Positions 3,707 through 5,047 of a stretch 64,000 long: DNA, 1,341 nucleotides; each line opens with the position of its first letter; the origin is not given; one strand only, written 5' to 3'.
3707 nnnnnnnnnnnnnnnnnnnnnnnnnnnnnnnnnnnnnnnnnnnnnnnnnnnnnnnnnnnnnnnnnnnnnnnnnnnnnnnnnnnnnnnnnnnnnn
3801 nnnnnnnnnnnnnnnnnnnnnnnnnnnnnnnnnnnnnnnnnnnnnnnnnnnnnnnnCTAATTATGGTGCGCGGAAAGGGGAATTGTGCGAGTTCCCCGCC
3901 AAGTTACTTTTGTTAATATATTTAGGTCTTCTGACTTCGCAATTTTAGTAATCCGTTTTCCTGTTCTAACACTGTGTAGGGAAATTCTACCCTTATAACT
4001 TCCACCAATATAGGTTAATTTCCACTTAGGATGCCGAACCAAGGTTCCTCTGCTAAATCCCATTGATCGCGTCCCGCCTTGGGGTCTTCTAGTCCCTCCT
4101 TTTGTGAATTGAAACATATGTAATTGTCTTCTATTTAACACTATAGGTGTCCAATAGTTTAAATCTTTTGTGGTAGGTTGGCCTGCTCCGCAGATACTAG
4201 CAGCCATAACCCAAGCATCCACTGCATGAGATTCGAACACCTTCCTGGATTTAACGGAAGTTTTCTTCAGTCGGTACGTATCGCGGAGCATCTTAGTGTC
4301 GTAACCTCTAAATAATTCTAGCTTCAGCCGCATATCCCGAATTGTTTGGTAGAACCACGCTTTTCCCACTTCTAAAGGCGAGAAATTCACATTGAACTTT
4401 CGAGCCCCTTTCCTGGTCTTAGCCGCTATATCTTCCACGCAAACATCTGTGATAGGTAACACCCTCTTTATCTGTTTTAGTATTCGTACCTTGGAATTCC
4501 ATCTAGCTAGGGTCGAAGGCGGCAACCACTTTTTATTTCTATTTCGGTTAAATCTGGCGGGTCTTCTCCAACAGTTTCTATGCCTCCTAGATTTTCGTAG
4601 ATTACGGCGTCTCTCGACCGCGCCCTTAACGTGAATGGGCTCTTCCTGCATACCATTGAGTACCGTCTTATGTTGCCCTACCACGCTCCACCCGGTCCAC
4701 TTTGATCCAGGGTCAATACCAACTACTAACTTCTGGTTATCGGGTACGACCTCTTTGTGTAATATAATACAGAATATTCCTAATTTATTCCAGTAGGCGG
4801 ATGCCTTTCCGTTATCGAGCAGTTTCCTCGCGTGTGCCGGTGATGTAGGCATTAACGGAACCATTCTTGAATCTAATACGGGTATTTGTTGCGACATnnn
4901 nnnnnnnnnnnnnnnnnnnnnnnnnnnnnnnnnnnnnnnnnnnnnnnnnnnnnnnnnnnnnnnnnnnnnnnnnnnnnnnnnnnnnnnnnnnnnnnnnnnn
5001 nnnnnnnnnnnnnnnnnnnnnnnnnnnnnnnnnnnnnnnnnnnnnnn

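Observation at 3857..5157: Virus-borne IsrB (HNH-less IscB) with a structured GC-rich upstream region as candidate omega-RNA, under a viral promoter box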

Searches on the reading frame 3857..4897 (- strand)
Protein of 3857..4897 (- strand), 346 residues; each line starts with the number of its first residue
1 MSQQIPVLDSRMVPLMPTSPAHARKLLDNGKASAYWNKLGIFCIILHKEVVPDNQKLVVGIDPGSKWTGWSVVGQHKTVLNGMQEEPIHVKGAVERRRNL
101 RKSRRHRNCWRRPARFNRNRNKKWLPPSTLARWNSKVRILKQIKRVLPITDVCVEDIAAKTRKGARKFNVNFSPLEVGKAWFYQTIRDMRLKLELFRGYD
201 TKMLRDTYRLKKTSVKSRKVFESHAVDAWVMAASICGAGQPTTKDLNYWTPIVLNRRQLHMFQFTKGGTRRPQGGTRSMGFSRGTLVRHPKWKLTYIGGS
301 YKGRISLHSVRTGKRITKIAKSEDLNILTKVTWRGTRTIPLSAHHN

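Call 4: search_protein_families(library=pfam, proteins=[window:3857-4897:-], max_evalue=0.01)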
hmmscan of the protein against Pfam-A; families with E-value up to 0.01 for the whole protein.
window:3857-4897:- (346 aa): 2 families
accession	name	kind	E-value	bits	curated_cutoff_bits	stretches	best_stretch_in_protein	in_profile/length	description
PF14239.11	RRXRR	-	2.4e-40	138.7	25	1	5-163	1-160/174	RRXRR protein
PF02075.23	RuvC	-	0.0074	16.6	22.2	0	58-93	1-36/148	Crossover junction endodeoxyribonuclease RuvC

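Call 6: search_solved_structures(query=window:3857-4897:-, max_evalue=1, show_alignments=3)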
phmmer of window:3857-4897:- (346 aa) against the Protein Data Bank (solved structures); distinct sequences matched with E-value up to 1: 9.
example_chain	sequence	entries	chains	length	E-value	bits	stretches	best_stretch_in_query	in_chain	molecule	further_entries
8dmb_P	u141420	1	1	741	2.7e-37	131.9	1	4-291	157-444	Ubiquitin-like protein SMT3,IsrB protein,monomeric superfolder Green Fluorescent Protein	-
9k30_A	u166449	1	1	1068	9.5e-14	54.5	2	3-122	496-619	TbaIscB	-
9k2z_A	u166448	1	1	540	7.5e-10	41.7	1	7-162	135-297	HfmIscB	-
11hr_A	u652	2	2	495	1.1e-09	41.2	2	8-118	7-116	IscB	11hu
7xht_A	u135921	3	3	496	1.9e-08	37.1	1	7-112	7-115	OgeuIscB | IscB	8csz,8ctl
11hx_A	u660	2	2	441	1.9e-08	37.1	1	8-112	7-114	IscB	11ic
7utn_D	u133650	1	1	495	2.4e-08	36.7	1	8-112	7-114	IscB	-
9liq_A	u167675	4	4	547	3.4e-06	29.7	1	8-112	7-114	Iscb | Iscb+Twin-Strep-tag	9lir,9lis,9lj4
8w9z_P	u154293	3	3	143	0.36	13.1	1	271-306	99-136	PAP13(pTAC18)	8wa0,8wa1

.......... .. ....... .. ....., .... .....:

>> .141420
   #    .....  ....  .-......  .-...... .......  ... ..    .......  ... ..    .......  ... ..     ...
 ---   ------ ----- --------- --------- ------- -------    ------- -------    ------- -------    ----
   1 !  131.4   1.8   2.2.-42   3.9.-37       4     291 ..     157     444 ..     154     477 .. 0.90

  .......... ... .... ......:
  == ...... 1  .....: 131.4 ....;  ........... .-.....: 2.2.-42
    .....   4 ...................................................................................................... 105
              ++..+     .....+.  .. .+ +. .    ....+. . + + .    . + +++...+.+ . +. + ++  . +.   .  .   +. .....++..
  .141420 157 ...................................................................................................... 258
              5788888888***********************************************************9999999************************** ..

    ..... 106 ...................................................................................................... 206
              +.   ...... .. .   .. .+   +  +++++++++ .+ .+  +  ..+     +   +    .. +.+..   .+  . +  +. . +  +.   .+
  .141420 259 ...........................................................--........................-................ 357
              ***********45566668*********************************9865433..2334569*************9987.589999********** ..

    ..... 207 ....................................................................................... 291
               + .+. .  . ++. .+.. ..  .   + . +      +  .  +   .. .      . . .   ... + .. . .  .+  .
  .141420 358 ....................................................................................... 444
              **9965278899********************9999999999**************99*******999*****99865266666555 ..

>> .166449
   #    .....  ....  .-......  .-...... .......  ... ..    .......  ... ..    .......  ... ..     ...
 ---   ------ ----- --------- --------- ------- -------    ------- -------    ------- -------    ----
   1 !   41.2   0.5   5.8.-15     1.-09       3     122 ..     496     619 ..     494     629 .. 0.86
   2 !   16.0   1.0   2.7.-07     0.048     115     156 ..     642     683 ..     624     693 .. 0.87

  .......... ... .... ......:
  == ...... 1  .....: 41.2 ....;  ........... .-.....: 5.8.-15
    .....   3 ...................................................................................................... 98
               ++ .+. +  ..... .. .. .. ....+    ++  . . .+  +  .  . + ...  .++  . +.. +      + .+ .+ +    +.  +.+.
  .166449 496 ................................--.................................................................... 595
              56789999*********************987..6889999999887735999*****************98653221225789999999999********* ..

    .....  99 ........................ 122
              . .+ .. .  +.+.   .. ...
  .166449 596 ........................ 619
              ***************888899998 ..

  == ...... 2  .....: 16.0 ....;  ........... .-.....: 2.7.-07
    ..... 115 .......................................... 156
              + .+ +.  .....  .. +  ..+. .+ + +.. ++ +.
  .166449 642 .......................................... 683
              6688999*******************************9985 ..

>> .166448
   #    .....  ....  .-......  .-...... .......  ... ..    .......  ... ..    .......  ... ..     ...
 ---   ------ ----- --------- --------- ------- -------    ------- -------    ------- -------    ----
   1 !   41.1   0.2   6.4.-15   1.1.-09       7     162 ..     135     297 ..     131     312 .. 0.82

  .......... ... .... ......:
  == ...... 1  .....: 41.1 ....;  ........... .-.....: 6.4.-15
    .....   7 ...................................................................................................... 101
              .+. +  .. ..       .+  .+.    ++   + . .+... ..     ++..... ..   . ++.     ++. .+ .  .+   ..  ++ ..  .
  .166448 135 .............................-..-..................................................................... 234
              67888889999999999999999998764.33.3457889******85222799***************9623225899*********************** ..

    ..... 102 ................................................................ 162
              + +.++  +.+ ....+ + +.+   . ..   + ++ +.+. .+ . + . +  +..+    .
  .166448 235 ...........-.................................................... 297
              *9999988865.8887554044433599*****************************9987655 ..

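Call 7: find_homologous_proteins(query=window:3857-4897:-, max_evalue=0.00001)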
Query window:3857-4897:- (346 aa): 1706 proteins with E <= 0.00001 among 2461 candidates; the best 120 are listed.
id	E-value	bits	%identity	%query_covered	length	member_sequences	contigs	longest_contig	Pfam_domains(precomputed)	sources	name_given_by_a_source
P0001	4.1e-228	774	100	97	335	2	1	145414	PF14239.12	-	-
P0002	2.5e-171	588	75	97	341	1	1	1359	PF14239.12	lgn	-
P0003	9.5e-145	500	68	96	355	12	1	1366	PF14239.12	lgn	-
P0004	1.2e-141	490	64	99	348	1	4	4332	PF14239.12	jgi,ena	jgi:hypothetical protein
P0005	2.0e-140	486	63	99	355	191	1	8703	PF14239.12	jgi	-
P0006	3.7e-140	485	65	96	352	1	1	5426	PF14239.12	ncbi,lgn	-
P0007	5.7e-140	484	66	96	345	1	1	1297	PF14239.12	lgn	-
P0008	1.7e-139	483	65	96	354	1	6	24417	PF14239.12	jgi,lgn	-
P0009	3.6e-139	482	65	96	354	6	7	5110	PF14239.12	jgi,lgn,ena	-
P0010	3.9e-139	482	64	98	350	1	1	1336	PF14239.12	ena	-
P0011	4.4e-139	482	66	96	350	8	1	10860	PF14239.12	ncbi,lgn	-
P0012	2.0e-138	479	65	96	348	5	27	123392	PF14239.12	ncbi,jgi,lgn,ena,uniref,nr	ncbi:RRXRR domain-containing protein [Methanoculleus sp. UBA303]|uniref:RRXRR domain-containing prot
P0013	1.1e-137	477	62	99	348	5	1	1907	PF14239.12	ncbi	-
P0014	2.7e-137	476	63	99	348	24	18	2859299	PF14239.12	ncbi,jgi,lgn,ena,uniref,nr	ncbi:RRXRR domain-containing protein [Methanoculleus bourgensis]|jgi:hypothetical protein|uniref:RRX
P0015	4.6e-137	475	65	96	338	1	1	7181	PF14239.12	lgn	-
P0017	4.9e-137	475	64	96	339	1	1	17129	PF14239.12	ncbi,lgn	-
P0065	2.4e-129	450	62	96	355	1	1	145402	PF14239.12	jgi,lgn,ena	-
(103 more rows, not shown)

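Call 10: find_related_loci(query=window:3857-4897:-, collection=viral_contigs, flank=6000)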
Query window:3857-4897:- (346 aa) in viral_contigs; peptide patterns used: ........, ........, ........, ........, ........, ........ (x = any residue, [..] = any of these).
7 stretches matched a pattern; 5 encode a relative of the query (tblastn E <= 1e-3); 5 distinct loci.
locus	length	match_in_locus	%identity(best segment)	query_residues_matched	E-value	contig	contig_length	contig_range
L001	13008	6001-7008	65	2-336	8e-138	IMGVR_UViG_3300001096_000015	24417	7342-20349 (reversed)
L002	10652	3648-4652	65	2-335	3e-135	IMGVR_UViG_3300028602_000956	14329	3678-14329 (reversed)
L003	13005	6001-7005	61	2-335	2e-128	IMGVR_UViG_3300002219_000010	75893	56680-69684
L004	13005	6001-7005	61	2-335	2e-128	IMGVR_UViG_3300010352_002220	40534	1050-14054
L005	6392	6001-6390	100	1-130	4e-85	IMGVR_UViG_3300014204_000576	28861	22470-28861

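Call 11: find_related_loci(query=window:3857-4897:-, collection=genome_contigs, flank=3000)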
Query window:3857-4897:- (346 aa) in genome_contigs; peptide patterns used: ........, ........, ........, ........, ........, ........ (x = any residue, [..] = any of these).
52 stretches matched a pattern; 13 encode a relative of the query (tblastn E <= 1e-3); 13 distinct loci.
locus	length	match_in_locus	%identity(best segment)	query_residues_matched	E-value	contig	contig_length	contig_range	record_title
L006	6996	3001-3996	65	4-334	5e-136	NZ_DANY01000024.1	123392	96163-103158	MAG: Methanoculleus sp. UBA303 UBA303_contig_137, whole genome shotgun sequence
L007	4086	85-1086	62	2-334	4e-136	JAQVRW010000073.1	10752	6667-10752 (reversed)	MAG: Candidatus Zixiibacteriota bacterium isolate STF1_26 NODE_19245_length_10752_cov_3.435388_Sandtown_F1, whole genome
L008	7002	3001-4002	61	4-336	6e-130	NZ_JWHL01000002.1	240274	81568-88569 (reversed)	Methanocalculus chunghsingensis strain K1F9705b K1F9705b_contig2, whole genome shotgun sequence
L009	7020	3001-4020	57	2-340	3e-116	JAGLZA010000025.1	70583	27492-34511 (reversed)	MAG: candidate division WOR-3 bacterium isolate RS_13_48 ZL320.bin.48.fa_25, whole genome shotgun sequence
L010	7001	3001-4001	58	2-334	2e-101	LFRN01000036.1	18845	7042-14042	MAG: Candidatus Methanoculleus thermohydrogenotrophicum isolate DTU006 scaffold604, whole genome shotgun sequence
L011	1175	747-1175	66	4-145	5e-57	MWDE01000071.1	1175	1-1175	MAG: Synergistetes bacterium ADurb.Bin155 BWY01_contig000071, whole genome shotgun sequence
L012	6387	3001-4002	62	2-334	3e-125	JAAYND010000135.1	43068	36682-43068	MAG: Methanomicrobiales archaeon isolate AS21ysBPME_11 103734_AS21, whole genome shotgun sequence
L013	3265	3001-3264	67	4-91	1e-33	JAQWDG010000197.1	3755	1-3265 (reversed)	MAG: Methanoregula sp. isolate STF2_46 NODE_99902_length_3755_cov_7.571389_Sandtown_F2, whole genome shotgun sequence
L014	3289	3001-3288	61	2-97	5e-33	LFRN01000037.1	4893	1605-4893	MAG: Candidatus Methanoculleus thermohydrogenotrophicum isolate DTU006 scaffold5109, whole genome shotgun sequence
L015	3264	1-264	69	32-119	5e-30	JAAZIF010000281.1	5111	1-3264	MAG: Methanomicrobiales archaeon isolate AS19jrsBPTG_18 18697_AS19, whole genome shotgun sequence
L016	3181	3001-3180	62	2-61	5e-18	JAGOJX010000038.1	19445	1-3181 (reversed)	MAG: Methanoculleus sp. isolate Go_SlDig_bin_367 Go_SlDig_7933_length_19445_cov_55.157107, whole genome shotgun sequence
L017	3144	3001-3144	63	5-52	3e-14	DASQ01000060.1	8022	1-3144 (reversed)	MAG TPA_asm: Methanoculleus marisnigri isolate UBA468 UBA468_contig_1508, whole genome shotgun sequence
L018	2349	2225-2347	59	2-42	1e-10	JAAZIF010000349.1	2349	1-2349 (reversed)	MAG: Methanomicrobiales archaeon isolate AS19jrsBPTG_18 32775_AS19, whole genome shotgun sequence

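Call 15: find_encoding_contigs(protein=P0065, flank=10000, max_places=3)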
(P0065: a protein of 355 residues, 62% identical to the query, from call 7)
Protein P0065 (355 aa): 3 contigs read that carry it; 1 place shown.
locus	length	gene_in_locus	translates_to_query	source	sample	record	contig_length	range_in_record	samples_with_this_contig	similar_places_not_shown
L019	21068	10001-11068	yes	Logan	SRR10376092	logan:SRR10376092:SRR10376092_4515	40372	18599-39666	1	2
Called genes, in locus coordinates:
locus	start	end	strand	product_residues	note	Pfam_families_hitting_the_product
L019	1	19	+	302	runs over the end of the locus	-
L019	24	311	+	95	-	-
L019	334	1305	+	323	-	PF02086:MethyltransfD12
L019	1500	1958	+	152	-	-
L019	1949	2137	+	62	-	-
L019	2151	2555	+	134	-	-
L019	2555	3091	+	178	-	-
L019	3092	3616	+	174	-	-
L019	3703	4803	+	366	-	PF00145:DNA_methylase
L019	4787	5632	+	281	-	PF02086:MethyltransfD12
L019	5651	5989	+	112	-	-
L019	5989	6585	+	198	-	-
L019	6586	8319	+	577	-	PF01555:N6_N4_Mtase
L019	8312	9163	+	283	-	PF01555:N6_N4_Mtase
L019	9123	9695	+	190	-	-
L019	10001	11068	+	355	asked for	PF14239:RRXRR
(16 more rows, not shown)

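Call 41: search_dna_similar(query=window:3857-4897:-, collection=phages, mode=protein, max_rows=25, max_evalue=0.001)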
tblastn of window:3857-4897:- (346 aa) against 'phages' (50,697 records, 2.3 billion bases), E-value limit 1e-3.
Records with a match: 31; places in all: 32; records where one place covers at least 80% of the query: 9.
Best place of each record, by identity: <60% 31.
By first word of the organism name: Ralstonia 12; Microcystis 6; uncultured 2; Staphylococcus 2; Bacteriophage 2; Clostridium 2; Bacillus 1; Cyanophage 1; Nodularia 1; Microcoleus 1; and 1 more.
By host as written in the record: - 8; Ralstonia pseudosolanacearum I-31 (MT043) 8; Ralstonia pseudosolanacearum I-15 (MT014) 3; Microcystis aeruginosa FACHB524 2; Microcystis aeruginosa 2; Clostridium botulinum type C strain C-Stockholm 2; Bacillus sp 1; Cyanobacteria 1; and 4 more.
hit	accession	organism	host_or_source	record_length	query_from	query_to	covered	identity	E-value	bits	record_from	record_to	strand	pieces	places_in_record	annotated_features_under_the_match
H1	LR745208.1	uncultured phage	metagenomic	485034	3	334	96%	46.3%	1e-77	265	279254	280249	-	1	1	record has no annotation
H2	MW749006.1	Bacillus phage vB_BspM_AgentSmith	Bacillus sp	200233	5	333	95%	42.3%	3e-65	229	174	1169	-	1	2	putative RRXRR domain-containing protein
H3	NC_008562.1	Microcystis phage LMM01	-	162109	4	323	92%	32.2%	2e-27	119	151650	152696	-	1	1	RRXRR domain-containing protein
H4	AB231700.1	Microcystis phage LMM01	-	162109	4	323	92%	32.2%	2e-27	119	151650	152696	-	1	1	hypothetical protein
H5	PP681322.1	Microcystis phage MaMV-CH02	Microcystis aeruginosa FACHB524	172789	4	323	92%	31.8%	2e-24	110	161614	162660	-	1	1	hypothetical protein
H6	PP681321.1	Microcystis phage MaMV-CH01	Microcystis aeruginosa FACHB524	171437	4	307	88%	31.6%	1e-23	108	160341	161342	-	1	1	hypothetical protein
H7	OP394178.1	Cyanophage MaMV-DH01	Cyanobacteria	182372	4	307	88%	31.6%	1e-23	108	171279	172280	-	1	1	hypothetical protein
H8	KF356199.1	Microcystis phage MaMV-DC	Microcystis aeruginosa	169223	4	307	88%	31.3%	3e-23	106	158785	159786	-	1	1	hypothetical protein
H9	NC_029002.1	Microcystis phage MaMV-DC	Microcystis aeruginosa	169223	4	307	88%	31.3%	3e-23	106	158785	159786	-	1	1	RRXRR domain-containing protein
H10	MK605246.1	Nodularia phage vB_NspS-kac68v162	Nodularia spumigena kac68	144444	1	158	46%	38.0%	6e-9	64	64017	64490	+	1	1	HNH endonuclease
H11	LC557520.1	Staphylococcus phage vB_SsapH-Golestan101-M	Staphylococcus saprophyticus 101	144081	7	162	45%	35.5%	3e-6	55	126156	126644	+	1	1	HNH endonuclease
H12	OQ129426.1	Staphylococcus phage vB_SauM_JDF86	Staphylococcus aureus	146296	7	162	45%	34.3%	1e-6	56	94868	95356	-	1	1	hypothetical protein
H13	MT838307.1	Bacteriophage sp.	human fecal samples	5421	14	191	51%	29.8%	6e-8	60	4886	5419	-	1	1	record has no annotation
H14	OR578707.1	Microcoleus phage My-WqHQDG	river water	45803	7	155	43%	35.5%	6e-8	61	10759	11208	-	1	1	hypothetical protein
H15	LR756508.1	uncultured phage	metagenomic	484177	16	163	43%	34.4%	2e-6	56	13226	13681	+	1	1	record has no annotation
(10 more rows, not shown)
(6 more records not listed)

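Call 58: predict_structure(alignment_id=A2)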
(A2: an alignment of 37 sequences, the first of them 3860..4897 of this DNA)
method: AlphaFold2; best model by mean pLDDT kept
length: 346 residues; sequences in the alignment: 37
mean_pLDDT: 80.5   pTM: 0.67
mean pLDDT of the five models: 80.5, 80.0, 78.5, 77.8, 75.7
residues with pLDDT >= 90: 170; 70-90: 88; 50-70: 51; < 50: 37
segments of 3 or more residues with pLDDT < 50: 256-259, 264-266, 268-272, 331-346
pLDDT, mean of each block of 10 residues (from residue 1): 86 95 96 89 95 94 92 95 87 75 66 53 74 92 96 86 53 74 96 96 97 88 96 96 89 52 48 54 82 89 84 89 81 29 38
secondary structure, 60 per line:
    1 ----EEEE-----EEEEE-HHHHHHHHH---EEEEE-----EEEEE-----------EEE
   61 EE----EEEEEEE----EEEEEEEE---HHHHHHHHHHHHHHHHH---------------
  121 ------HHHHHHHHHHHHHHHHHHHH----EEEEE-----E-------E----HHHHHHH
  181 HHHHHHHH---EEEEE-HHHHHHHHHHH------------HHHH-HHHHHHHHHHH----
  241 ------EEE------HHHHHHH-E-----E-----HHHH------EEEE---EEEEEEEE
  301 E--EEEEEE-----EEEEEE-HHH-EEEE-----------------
elements in order: E5-8 E14-18 H20-28 E32-36 E42-46 E58-62 E67-73 E78-85 H89-105 H127-146 E151-155 H174-188 E192-196 H198-208 H221-224 H226-236 E247-249 H256-262 H276-279 E286-289 E293-301 E304-309 E315-320 E326-329
